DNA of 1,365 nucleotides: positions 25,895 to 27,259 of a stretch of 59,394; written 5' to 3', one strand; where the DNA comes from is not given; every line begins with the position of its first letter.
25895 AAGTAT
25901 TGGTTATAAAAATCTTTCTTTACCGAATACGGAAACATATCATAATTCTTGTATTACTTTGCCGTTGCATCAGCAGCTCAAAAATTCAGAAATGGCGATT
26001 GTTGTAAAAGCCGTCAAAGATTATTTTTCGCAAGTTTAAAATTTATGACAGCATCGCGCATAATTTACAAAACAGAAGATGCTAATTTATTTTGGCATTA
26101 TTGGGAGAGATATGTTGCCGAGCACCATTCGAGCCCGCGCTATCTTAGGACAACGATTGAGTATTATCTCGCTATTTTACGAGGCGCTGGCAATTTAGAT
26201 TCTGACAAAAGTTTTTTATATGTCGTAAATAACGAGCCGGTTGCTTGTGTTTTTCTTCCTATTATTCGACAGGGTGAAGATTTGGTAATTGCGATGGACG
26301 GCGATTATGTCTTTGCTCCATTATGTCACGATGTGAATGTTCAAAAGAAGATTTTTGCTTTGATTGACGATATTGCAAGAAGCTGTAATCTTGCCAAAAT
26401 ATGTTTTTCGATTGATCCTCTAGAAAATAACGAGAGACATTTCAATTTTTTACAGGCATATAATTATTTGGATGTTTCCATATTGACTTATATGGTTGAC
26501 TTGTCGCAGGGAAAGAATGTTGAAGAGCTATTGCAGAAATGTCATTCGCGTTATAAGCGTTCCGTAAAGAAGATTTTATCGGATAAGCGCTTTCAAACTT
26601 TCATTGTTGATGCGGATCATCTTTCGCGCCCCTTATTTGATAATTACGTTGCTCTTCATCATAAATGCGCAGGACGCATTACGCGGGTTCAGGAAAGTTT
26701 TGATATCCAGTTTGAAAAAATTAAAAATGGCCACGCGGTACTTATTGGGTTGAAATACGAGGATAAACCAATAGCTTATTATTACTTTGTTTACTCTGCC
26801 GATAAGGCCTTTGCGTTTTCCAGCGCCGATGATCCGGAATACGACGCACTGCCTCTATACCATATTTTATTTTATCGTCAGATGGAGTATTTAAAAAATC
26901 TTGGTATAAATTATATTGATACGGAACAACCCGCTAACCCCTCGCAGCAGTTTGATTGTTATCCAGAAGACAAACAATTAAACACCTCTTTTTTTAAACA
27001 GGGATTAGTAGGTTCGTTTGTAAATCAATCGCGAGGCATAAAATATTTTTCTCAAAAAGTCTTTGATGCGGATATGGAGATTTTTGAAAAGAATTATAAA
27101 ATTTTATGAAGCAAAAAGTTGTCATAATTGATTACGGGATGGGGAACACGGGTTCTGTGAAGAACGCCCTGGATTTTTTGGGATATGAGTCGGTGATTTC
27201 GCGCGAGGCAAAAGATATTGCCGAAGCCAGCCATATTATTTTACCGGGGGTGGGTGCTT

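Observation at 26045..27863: Atypical tRNA-Val beside a Fem-like transferase inside a sugar operon: possible dedicated aminoacyl donor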

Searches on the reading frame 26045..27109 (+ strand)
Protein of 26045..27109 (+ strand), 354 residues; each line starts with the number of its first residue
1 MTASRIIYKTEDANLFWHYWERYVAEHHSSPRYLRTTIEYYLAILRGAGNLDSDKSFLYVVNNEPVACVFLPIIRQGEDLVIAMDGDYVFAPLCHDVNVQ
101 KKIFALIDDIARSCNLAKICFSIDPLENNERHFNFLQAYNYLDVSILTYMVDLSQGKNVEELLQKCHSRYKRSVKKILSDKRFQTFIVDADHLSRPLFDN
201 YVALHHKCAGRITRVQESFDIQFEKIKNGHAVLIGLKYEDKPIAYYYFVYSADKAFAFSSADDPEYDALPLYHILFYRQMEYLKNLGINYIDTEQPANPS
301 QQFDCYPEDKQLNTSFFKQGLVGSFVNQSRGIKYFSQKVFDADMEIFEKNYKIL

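Call 6: search_protein_families(library=pfam, proteins=[window:26045-27109:+], max_evalue=0.01)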
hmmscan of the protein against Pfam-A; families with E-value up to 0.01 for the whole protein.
window:26045-27109:+ (354 aa): 1 family
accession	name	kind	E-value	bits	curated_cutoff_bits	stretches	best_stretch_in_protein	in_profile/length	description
PF13480.13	Acetyltransf_6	-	2.3e-06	28.2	22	1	220-292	60-133/143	Acetyltransferase (GNAT) domain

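Call 8: find_encoding_contigs(protein=window:26045-27109:+, flank=10000, max_places=10)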
Protein window:26045-27109:+ (354 aa): 1 contig read that carries it; 1 place shown.
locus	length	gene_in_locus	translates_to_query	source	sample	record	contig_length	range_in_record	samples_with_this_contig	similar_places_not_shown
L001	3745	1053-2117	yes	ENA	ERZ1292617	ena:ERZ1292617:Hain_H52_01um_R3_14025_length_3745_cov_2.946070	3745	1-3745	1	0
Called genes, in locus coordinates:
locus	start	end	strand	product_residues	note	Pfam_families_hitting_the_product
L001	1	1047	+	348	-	?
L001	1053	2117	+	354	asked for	PF13480:Acetyltransf_6 (faint)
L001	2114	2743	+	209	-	PF00117:GATase, PF01174:SNO (weak), PF07722:Peptidase_C26 (weak)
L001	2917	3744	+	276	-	?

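Call 9: find_homologous_proteins(query=window:26045-27106:+)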
Query window:26045-27106:+ (354 aa): 43 proteins with E <= 0.001 among 1184 candidates.
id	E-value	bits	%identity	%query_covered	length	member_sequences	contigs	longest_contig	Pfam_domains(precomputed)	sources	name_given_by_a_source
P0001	9.8e-240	812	100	100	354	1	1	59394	PF13480.14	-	-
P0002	2.4e-158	545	65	99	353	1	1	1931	PF13480.14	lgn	-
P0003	5.6e-118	412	52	99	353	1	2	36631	PF13480.14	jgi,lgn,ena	-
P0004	9.3e-117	408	51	98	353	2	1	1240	-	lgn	-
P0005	6.9e-111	389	50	98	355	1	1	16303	-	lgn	-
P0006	1.0e-105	372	50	99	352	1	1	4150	-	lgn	-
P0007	5.9e-105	369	48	99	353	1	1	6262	-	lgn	-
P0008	3.2e-104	367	52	98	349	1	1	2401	-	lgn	-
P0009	2.5e-103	364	48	99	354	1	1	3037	-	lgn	-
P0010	5.6e-103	363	48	99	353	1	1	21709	-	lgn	-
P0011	2.4e-102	361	46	99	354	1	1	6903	PF13480.14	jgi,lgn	-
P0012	2.7e-102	360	47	99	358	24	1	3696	-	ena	-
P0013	3.7e-102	360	48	99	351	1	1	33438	PF13480.14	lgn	-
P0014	3.8e-101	357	50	98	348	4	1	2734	-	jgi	-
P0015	4.6e-101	356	48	98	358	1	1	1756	PF13480.14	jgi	jgi:hypothetical protein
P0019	2.1e-99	351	48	98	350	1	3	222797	PF13480.14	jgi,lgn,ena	-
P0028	3.2e-94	334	47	98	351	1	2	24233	PF13480.14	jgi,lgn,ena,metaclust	metaclust:\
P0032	1.0e-93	332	47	98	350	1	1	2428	PF13480.14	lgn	-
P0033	2.5e-93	331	45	99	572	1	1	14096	PF13847.13,PF13489.13,PF13649.13,PF13480.14,PF08241.19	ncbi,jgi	-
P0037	1.4e-82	296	41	98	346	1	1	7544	PF13480.14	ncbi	-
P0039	1.1e-76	276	39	98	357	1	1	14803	PF13480.14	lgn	-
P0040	3.7e-73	265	40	99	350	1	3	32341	PF13480.14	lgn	-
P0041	4.8e-68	248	37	99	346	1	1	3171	PF13480.14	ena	-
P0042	3.4e-53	199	35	97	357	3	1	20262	PF13480.14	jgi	-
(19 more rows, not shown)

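Call 12: find_related_loci(query=A2, collection=genome_contigs, flank=10000)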
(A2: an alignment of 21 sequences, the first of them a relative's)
Query A2 (354 aa) in genome_contigs; peptide patterns used: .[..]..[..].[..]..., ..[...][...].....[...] (x = any residue, [..] = any of these).
130 stretches matched a pattern; 37 encode a relative of the query (tblastn E <= 1e-3); 37 distinct loci.
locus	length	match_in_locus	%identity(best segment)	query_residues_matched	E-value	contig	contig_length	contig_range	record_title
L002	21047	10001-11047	49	5-353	2e-116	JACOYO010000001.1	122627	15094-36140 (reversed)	MAG: Parcubacteria group bacterium isolate NC_groundwater_181_Ag_S-0.1um_44_14 S4_GD2017_2_S1_scaffold_53, whole genome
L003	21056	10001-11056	47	3-352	2e-107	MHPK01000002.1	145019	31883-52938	MAG: Candidatus Staskawiczbacteria bacterium RIFOXYB1_FULL_38_37 rifoxyb1_full_scaffold_22, whole genome shotgun sequenc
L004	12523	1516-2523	48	5-351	3e-102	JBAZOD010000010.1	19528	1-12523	MAG: Patescibacteria group bacterium isolate SO_2017_LW4_86 scaffold_5545_c1_LW137-91_2017, whole genome shotgun sequenc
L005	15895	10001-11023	46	1-351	3e-99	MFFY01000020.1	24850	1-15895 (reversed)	MAG: Candidatus Falkowbacteria bacterium RIFCSPLOWO2_12_FULL_45_13 rifcsplowo2_12_scaffold_2185, whole genome shotgun se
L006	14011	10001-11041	45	3-351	8e-99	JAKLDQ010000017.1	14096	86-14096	MAG: Patescibacteria group bacterium isolate RA.bin113 RA.bin113_17, whole genome shotgun sequence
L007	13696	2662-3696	45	1-351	8e-99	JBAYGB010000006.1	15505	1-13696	MAG: Patescibacteria group bacterium isolate SO_2016_GW1_115 scaffold06556_OW334_2016, whole genome shotgun sequence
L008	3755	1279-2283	45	1-344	2e-96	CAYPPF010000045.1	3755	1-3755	MAG TPA_asm: uncultured Gammaproteobacteria bacterium isolate SRP200020_co3_83 genome assembly, contig: NODE_35101_lengt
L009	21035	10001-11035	43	3-352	6e-94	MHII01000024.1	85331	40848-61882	MAG: Candidatus Buchananbacteria bacterium RIFCSPHIGHO2_02_FULL_39_17 rifcsphigho2_02_scaffold_432, whole genome shotgun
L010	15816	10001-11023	42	1-351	6e-90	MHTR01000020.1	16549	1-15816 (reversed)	MAG: Candidatus Wildermuthbacteria bacterium RIFCSPHIGHO2_01_FULL_48_25 rifcsphigho2_01_scaffold_7781, whole genome shot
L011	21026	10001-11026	42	5-351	2e-89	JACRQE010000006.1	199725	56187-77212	MAG: Candidatus Uhrbacteria bacterium isolate NC_groundwater_2005_Pr3_S-0.65um_55_6 SR2-18-Sp65_coassembly_scaffold_3817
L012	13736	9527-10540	44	6-353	7e-86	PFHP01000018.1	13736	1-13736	MAG: Candidatus Kuenenbacteria bacterium CG_4_8_14_3_um_filter_39_15 CG_4_8_14_3_um_filter_scaffold_13621_c, whole genom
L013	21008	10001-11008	37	12-351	2e-74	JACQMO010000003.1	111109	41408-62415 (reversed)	MAG: Candidatus Uhrbacteria bacterium isolate NC_groundwater_1231_Ag_S-0.1um_60_33 S_p1_S3_coassembly_k141_249200, whole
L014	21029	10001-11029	34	6-350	1e-62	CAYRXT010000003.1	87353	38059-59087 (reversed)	MAG TPA_asm: uncultured Planctomycetales bacterium isolate SRP141376_co4_105 genome assembly, contig: NODE_418_length_87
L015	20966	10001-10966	29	35-348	4e-39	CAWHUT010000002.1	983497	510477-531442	MAG: uncultured Alphaproteobacteria bacterium isolate MFD03044.bin.2.60 genome assembly, contig: contig_15835, whole gen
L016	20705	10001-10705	33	103-340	6e-36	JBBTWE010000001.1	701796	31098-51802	MAG: Patescibacteria group bacterium isolate H43-bin012_1 H43_bin012_1_000000000001, whole genome shotgun sequence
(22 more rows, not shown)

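Call 17: find_encoding_contigs(protein=P0002, flank=10000, max_places=4)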
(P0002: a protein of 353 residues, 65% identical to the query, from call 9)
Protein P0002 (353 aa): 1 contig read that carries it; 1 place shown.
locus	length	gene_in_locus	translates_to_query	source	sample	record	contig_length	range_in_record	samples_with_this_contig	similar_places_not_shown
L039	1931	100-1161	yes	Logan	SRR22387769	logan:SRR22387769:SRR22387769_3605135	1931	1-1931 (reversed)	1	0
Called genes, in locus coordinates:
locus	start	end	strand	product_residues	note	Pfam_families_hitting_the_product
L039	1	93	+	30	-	?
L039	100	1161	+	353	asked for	PF13480:Acetyltransf_6 (weak)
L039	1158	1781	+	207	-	PF00117:GATase, PF01174:SNO (faint), PF07722:Peptidase_C26 (weak)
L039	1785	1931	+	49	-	?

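Call 18: find_encoding_contigs(protein=P0003, flank=10000, max_places=4)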
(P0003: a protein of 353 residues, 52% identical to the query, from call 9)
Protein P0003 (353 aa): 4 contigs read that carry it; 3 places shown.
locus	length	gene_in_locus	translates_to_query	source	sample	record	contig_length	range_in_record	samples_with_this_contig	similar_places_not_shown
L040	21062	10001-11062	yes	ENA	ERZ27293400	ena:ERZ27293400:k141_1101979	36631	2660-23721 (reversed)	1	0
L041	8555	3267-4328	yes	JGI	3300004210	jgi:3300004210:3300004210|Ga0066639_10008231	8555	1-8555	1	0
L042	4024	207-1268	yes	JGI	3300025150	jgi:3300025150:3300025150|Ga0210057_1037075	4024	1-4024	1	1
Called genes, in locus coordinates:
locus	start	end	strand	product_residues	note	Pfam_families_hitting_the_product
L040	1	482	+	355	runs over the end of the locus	PF01370:Epimerase, PF04321:RmlD_sub_bind, PF16363:GDP_Man_Dehyd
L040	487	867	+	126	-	-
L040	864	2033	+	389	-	PF13439:Glyco_transf_4, PF00534:Glycos_transf_1, PF13692:Glyco_trans_1_4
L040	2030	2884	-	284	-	PF05050:Methyltransf_21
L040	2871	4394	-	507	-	PF05159:Capsule_synth (faint)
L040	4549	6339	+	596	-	PF00664:ABC_membrane, PF02463:SMC_N, PF00005:ABC_tran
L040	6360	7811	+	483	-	PF05159:Capsule_synth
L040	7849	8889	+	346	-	PF00106:adh_short, PF01073:3Beta_HSD, PF01370:Epimerase, PF02719:Polysacc_synt_2, PF04321:RmlD_sub_bind, PF07993:NAD_binding_4, PF13460:NAD_binding_10, PF16363:GDP_Man_Dehyd, +2 more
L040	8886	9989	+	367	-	PF01041:DegT_DnrJ_EryC1, PF00155:Aminotran_1_2, PF01212:Beta_elim_lyase (weak), PF01053:Cys_Met_Meta_PP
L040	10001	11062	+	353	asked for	PF13480:Acetyltransf_6 (weak)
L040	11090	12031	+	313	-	PF00248:Aldo_ket_red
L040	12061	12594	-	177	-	-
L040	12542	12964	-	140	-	-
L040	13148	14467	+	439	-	PF00202:Aminotran_3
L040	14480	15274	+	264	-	PF02348:CTP_transf_3, PF12804:NTP_transf_3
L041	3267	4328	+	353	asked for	PF13480:Acetyltransf_6 (weak)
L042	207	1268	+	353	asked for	PF13480:Acetyltransf_6 (weak)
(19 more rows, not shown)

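Call 25: search_solved_structures(query=A2, max_evalue=10, show_alignments=2)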
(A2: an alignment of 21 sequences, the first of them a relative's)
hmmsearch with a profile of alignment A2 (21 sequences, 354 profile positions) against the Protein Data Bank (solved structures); distinct sequences matched with E-value up to 10: 2.
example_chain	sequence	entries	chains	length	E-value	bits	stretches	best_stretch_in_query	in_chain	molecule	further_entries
5isv_A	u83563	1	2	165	0.21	13.7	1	230-302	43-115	Ribosomal-protein-alanine acetyltransferase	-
9drl_B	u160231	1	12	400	2.5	10.2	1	48-117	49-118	T33-549_A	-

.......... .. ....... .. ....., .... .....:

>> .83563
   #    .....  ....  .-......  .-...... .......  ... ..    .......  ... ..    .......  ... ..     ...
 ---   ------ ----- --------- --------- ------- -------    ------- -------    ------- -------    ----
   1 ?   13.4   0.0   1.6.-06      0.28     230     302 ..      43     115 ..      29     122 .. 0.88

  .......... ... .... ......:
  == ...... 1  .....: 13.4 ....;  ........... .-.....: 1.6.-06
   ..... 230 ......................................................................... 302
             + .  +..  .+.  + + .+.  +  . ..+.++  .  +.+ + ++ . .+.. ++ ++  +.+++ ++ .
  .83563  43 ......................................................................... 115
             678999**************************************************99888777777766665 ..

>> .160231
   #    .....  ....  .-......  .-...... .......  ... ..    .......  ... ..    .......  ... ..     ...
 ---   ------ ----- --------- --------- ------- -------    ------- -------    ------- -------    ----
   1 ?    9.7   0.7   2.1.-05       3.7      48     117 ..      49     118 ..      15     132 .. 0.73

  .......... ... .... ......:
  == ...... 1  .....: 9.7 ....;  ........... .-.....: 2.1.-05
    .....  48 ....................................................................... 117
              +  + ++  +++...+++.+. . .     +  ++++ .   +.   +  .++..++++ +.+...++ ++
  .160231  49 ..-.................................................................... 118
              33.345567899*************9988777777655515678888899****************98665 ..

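Call 26: search_protein_families(library=ncbifam, proteins=[window:26045-27109:+], max_evalue=0.01)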
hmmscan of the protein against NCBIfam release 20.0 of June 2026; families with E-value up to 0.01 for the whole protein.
window:26045-27109:+ (354 aa): 1 family
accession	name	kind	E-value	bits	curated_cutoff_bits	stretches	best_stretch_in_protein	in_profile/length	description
TIGR04421.1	FemAB_IMCC1989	hypoth_equivalog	1.9e-14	53.6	250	1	164-326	174-335/345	FemAB family protein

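Call 34: predict_structure(alignment_id=A2)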
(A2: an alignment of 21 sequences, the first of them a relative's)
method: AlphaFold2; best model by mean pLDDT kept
length: 354 residues; sequences in the alignment: 21
mean_pLDDT: 91.0   pTM: 0.89
mean pLDDT of the five models: 91.0, 85.6, 84.9, 84.7, 84.1
residues with pLDDT >= 90: 257; 70-90: 83; 50-70: 13; < 50: 1
segments of 3 or more residues with pLDDT < 50: none
pLDDT, mean of each block of 10 residues (from residue 1): 89 97 95 95 95 97 97 96 93 92 98 98 81 81 87 91 91 91 96 97 93 93 96 96 96 90 88 92 95 71 72 77 87 97 91 80
secondary structure, 60 per line:
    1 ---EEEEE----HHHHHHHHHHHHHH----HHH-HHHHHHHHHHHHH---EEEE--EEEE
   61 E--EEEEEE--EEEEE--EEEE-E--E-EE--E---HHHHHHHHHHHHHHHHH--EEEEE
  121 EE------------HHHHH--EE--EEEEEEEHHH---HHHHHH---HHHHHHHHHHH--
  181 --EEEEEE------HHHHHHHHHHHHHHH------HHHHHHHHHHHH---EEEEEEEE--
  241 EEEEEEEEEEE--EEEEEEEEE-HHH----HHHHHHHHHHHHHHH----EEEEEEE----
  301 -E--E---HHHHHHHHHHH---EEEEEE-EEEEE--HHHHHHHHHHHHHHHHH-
elements in order: E4-8 H13-26 H35-47 E51-54 E57-61 E64-69 E72-76 E79-82 H97-113 E116-122 H135-139 E146-152 H159-164 H168-178 E183-188 H195-209 H216-227 E231-238 E241-251 E254-262 H271-285 E290-296 H309-319 E323-328 E330-334 H337-353

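Call 41: fold_search(model_id=the predicted structure, library=pdb)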
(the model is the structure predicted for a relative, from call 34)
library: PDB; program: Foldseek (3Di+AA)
matches with E <= 10: 1094; with E <= 0.001: 245
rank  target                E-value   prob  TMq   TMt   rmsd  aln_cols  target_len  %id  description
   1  1xe4                  4.0e-14  1.00  0.66  0.69   5.3       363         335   11  Crystal Structure of Weissella viridescens FemX (K36M) Mutant (released 2005-05-31)
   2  1ne9                  4.7e-14  1.00  0.66  0.69   5.3       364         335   11  Crystal Structure of Weissella viridescens FemX at 1.7 Ang Resolution (released 2004-02-10)
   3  7z6a_A                9.9e-14  1.00  0.65  0.68   5.1       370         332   12  CRYSTAL STRUCTURE OF WEISSELLA VIRIDESCENS FEMXVV NON-RIBOSOMAL AMINO ACID TRANSFERASE IN COMPLEX WITH A PEPTIDYL-XNA  (released 2022-10-26)
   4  1xf8                  2.8e-13  1.00  0.65  0.68   5.2       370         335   13  Crystal Structure of Weissella viridescens FemX (Y254F) Mutant (released 2005-05-31)
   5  9wqx                  4.5e-13  1.00  0.62  0.74   5.2       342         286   14  aminoacyl-tRNA-dependent peptide synthase, Sbb17, complexed with streptothrisamine (released 2026-04-01)
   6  9wqy                  5.1e-13  1.00  0.60  0.73   5.3       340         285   14  aminoacyl-tRNA-dependent peptide synthase, Sba18, complexed with streptothrisamine (released 2026-04-01)
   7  7z5y_A                6.1e-13  1.00  0.65  0.67   5.2       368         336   14  CRYSTAL STRUCTURE OF WEISSELLA VIRIDESCENS FEMXVV NON-RIBOSOMAL AMINO ACID TRANSFERASE IN COMPLEX WITH A PEPTIDYL-XNA  (released 2022-10-26)
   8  4ii9_A                8.8e-13  1.00  0.64  0.67   5.2       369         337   14  Crystal structure of Weissella viridescens FemXVv non-ribosomal amino acid transferase in complex with a peptidyl-RNA  (released 2013-07-03)
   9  6snr                  1.6e-12  1.00  0.61  0.54   5.2       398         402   13  Crystal structure of FemX (released 2020-09-09)
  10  7wx5                  3.0e-12  1.00  0.38  0.45  10.5       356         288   13  a Legionella acetyltransferase effector VipF (released 2023-02-22)
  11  9wqw                  3.6e-12  1.00  0.61  0.73   5.1       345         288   14  aminoacyl-tRNA-dependent peptide synthase, Sbb17 (released 2026-04-01)
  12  7wx7                  3.8e-12  1.00  0.37  0.43  10.4       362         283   12  complex of a legionella acetyltransferase VipF and COA/ACO (released 2023-02-22)
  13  1lrz                  4.3e-12  1.00  0.51  0.46  14.9       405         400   11  x-ray crystal structure of staphylococcus aureus femA (released 2002-09-04)
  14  2wpw_B                9.0e-12  1.00  0.49  0.52   9.0       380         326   10  Tandem GNAT protein from the clavulanic acid biosynthesis pathway (without AcCoA) (released 2009-12-29)
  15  4v34                  2.8e-11  1.00  0.55  0.59   6.8       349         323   12  The Structure of A-PGS from Pseudomonas aeruginosa (SeMet derivative) (released 2015-08-19)
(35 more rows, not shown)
